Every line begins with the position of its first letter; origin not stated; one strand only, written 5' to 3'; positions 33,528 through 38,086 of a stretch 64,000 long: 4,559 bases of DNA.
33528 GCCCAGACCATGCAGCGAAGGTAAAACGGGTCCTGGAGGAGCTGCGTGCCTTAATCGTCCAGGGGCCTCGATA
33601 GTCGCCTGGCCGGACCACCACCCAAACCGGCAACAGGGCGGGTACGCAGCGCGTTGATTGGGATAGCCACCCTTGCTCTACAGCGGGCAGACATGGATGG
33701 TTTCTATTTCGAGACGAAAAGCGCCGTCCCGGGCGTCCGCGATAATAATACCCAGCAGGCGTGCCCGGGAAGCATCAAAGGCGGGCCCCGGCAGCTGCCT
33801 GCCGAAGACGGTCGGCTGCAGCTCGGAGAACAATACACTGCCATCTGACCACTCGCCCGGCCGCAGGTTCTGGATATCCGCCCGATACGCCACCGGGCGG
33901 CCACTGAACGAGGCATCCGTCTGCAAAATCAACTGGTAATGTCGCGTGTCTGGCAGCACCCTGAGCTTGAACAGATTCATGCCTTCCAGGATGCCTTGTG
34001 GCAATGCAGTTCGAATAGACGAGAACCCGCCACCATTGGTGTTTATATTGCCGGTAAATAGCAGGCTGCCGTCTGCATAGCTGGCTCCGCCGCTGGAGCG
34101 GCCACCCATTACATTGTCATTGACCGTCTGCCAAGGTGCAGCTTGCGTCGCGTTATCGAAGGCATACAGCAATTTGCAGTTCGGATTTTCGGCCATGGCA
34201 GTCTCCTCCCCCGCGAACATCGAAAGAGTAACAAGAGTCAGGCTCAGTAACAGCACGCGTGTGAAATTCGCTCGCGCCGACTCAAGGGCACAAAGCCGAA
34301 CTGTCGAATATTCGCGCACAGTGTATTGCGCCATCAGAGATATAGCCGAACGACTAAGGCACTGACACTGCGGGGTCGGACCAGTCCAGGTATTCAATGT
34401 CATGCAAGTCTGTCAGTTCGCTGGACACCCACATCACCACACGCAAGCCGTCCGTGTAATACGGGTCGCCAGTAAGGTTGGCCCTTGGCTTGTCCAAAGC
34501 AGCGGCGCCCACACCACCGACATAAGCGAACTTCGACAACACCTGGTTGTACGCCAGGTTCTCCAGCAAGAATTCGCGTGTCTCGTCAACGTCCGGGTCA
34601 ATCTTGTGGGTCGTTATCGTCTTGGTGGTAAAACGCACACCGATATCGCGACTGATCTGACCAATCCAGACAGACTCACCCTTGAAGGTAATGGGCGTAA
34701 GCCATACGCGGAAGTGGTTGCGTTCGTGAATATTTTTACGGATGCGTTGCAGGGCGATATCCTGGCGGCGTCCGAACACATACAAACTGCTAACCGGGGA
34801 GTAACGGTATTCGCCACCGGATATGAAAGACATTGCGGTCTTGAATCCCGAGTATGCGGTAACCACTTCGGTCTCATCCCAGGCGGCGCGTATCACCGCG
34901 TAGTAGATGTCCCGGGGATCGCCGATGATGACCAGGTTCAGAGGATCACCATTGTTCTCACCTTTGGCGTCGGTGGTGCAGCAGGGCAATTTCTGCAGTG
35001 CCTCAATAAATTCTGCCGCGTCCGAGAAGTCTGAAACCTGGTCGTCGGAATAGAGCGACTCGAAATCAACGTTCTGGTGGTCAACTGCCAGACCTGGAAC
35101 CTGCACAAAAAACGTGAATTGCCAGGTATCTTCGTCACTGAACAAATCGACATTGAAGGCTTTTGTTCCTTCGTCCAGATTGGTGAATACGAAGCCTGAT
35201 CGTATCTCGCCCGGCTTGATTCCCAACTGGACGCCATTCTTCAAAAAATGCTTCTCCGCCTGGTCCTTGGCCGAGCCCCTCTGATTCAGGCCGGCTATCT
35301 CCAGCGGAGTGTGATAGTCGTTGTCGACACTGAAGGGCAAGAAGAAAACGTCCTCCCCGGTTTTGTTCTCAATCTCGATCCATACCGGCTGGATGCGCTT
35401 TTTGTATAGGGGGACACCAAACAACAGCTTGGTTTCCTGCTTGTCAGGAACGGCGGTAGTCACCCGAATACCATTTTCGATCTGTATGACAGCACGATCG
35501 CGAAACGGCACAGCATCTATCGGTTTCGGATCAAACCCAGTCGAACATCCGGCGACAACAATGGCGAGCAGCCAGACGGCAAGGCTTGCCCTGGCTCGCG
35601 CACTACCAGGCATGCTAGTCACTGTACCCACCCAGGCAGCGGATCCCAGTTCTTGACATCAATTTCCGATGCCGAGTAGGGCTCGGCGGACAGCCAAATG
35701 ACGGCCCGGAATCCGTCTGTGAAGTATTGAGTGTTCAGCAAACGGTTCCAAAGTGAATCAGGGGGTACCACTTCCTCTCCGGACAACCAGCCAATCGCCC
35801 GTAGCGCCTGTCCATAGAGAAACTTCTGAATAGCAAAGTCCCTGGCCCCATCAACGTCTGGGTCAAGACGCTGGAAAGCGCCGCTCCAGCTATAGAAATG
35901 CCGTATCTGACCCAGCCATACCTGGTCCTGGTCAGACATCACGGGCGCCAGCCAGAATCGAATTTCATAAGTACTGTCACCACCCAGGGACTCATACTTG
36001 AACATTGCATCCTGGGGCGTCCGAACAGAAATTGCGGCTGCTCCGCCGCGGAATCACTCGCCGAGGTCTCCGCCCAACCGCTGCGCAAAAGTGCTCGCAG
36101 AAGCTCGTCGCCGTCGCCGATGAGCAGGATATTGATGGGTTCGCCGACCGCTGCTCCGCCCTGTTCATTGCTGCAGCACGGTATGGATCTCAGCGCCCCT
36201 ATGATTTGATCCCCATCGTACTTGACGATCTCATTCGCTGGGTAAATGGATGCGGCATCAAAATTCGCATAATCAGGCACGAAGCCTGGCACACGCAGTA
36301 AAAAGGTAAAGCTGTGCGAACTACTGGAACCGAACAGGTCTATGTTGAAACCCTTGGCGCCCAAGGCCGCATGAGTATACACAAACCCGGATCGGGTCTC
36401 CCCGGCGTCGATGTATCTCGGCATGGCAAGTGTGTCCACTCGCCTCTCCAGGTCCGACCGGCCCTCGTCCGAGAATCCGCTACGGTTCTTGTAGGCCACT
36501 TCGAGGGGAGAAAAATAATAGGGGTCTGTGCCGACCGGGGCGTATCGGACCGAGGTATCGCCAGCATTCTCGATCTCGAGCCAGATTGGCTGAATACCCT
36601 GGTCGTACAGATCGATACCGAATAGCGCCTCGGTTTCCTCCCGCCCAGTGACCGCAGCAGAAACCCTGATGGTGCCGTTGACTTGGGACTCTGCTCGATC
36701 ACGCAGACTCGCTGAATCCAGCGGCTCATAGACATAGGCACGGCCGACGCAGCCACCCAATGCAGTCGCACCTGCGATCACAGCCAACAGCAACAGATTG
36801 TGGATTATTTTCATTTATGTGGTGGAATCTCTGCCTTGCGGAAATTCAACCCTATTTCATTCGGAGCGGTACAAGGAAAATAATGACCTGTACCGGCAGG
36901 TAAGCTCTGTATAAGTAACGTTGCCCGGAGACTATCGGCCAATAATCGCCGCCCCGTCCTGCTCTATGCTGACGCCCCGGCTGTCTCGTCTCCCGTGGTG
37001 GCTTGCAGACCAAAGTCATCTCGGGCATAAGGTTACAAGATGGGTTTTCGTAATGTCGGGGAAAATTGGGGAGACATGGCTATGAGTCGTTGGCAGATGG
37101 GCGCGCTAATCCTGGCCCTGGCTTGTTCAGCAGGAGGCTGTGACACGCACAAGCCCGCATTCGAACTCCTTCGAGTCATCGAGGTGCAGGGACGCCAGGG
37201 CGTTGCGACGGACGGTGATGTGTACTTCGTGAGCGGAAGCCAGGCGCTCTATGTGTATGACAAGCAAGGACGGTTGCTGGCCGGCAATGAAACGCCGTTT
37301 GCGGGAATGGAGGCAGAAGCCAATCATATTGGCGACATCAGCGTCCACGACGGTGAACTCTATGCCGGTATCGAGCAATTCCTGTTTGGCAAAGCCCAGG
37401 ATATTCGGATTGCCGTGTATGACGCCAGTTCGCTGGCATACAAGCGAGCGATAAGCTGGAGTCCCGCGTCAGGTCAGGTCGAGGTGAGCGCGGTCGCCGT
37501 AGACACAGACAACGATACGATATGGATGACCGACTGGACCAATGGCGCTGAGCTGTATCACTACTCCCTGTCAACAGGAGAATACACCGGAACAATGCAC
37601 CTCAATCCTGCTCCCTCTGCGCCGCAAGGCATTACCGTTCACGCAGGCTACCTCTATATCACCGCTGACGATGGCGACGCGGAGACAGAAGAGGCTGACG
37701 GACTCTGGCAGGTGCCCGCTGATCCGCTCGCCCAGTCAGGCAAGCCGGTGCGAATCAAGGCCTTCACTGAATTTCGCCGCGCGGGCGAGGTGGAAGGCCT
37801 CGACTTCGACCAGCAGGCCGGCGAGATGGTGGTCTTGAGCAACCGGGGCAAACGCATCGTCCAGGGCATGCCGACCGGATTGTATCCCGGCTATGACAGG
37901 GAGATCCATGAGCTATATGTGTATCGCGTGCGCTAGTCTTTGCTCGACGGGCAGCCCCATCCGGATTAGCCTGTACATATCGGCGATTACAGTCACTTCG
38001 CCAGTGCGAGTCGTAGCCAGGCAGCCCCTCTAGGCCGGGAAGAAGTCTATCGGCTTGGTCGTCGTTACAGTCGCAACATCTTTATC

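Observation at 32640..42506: Chimeric duplication joining tonB plus an exbD relic to a second DUF3014 gene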

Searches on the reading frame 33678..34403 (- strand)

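Call 6: search_protein_families(library=pfam, proteins=[window:33678-34403:-], max_evalue=0.01)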
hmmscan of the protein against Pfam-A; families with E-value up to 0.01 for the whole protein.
window:33678-34403:- (241 aa): 1 family
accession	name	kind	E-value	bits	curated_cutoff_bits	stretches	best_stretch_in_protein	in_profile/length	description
PF08547.18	CIA30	-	1.4e-28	100.3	24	1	81-233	2-157/157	Complex I intermediate-associated protein 30 (CIA30)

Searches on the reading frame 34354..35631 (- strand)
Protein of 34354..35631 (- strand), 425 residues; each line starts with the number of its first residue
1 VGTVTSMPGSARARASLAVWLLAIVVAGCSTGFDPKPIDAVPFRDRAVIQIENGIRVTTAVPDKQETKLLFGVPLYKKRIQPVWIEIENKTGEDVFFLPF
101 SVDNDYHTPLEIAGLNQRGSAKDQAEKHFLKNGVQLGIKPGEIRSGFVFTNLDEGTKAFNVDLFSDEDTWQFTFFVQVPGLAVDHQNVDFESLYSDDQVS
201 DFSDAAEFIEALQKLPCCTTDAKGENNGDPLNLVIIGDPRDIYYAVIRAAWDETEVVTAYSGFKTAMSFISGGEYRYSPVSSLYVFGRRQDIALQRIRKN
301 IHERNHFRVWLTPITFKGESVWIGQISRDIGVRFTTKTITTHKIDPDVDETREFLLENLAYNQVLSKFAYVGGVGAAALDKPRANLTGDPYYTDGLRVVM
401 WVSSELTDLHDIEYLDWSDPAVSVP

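Call 6: search_protein_families(library=pfam, proteins=[window:34354-35631:-], max_evalue=0.01)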
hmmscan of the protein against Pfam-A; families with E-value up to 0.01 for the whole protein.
window:34354-35631:- (425 aa): 1 family
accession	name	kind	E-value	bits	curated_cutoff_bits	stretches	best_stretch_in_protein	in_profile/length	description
PF14067.11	LssY_C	-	4.4e-48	163.8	25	1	216-395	5-186/188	LssY C-terminus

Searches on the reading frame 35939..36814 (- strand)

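Call 6: search_protein_families(library=pfam, proteins=[window:35939-36814:-], max_evalue=0.01)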
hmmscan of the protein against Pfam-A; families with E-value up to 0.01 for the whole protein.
window:35939-36814:- (291 aa): 1 family
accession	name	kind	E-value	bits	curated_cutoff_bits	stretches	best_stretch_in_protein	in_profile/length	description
PF14067.11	LssY_C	-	0.00015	21.9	25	1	219-254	11-46/188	LssY C-terminus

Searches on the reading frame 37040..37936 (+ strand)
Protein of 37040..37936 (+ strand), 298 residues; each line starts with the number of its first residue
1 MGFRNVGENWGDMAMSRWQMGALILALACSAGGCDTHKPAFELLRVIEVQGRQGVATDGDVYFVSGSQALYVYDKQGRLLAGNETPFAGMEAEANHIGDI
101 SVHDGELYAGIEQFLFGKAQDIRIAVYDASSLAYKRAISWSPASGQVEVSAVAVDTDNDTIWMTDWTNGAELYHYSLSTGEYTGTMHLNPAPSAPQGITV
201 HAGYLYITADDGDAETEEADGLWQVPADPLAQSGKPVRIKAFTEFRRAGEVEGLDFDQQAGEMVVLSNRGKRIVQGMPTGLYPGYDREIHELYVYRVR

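Call 6: search_protein_families(library=pfam, proteins=[window:37040-37936:+], max_evalue=0.01)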
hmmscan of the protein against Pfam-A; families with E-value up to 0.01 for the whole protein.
window:37040-37936:+ (298 aa): 0 families

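Call 41: search_protein_families(library=ncbifam, proteins=[window:37040-37936:+], max_evalue=0.001)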
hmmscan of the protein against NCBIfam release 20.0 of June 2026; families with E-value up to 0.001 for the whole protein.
window:37040-37936:+ (298 aa): 0 families
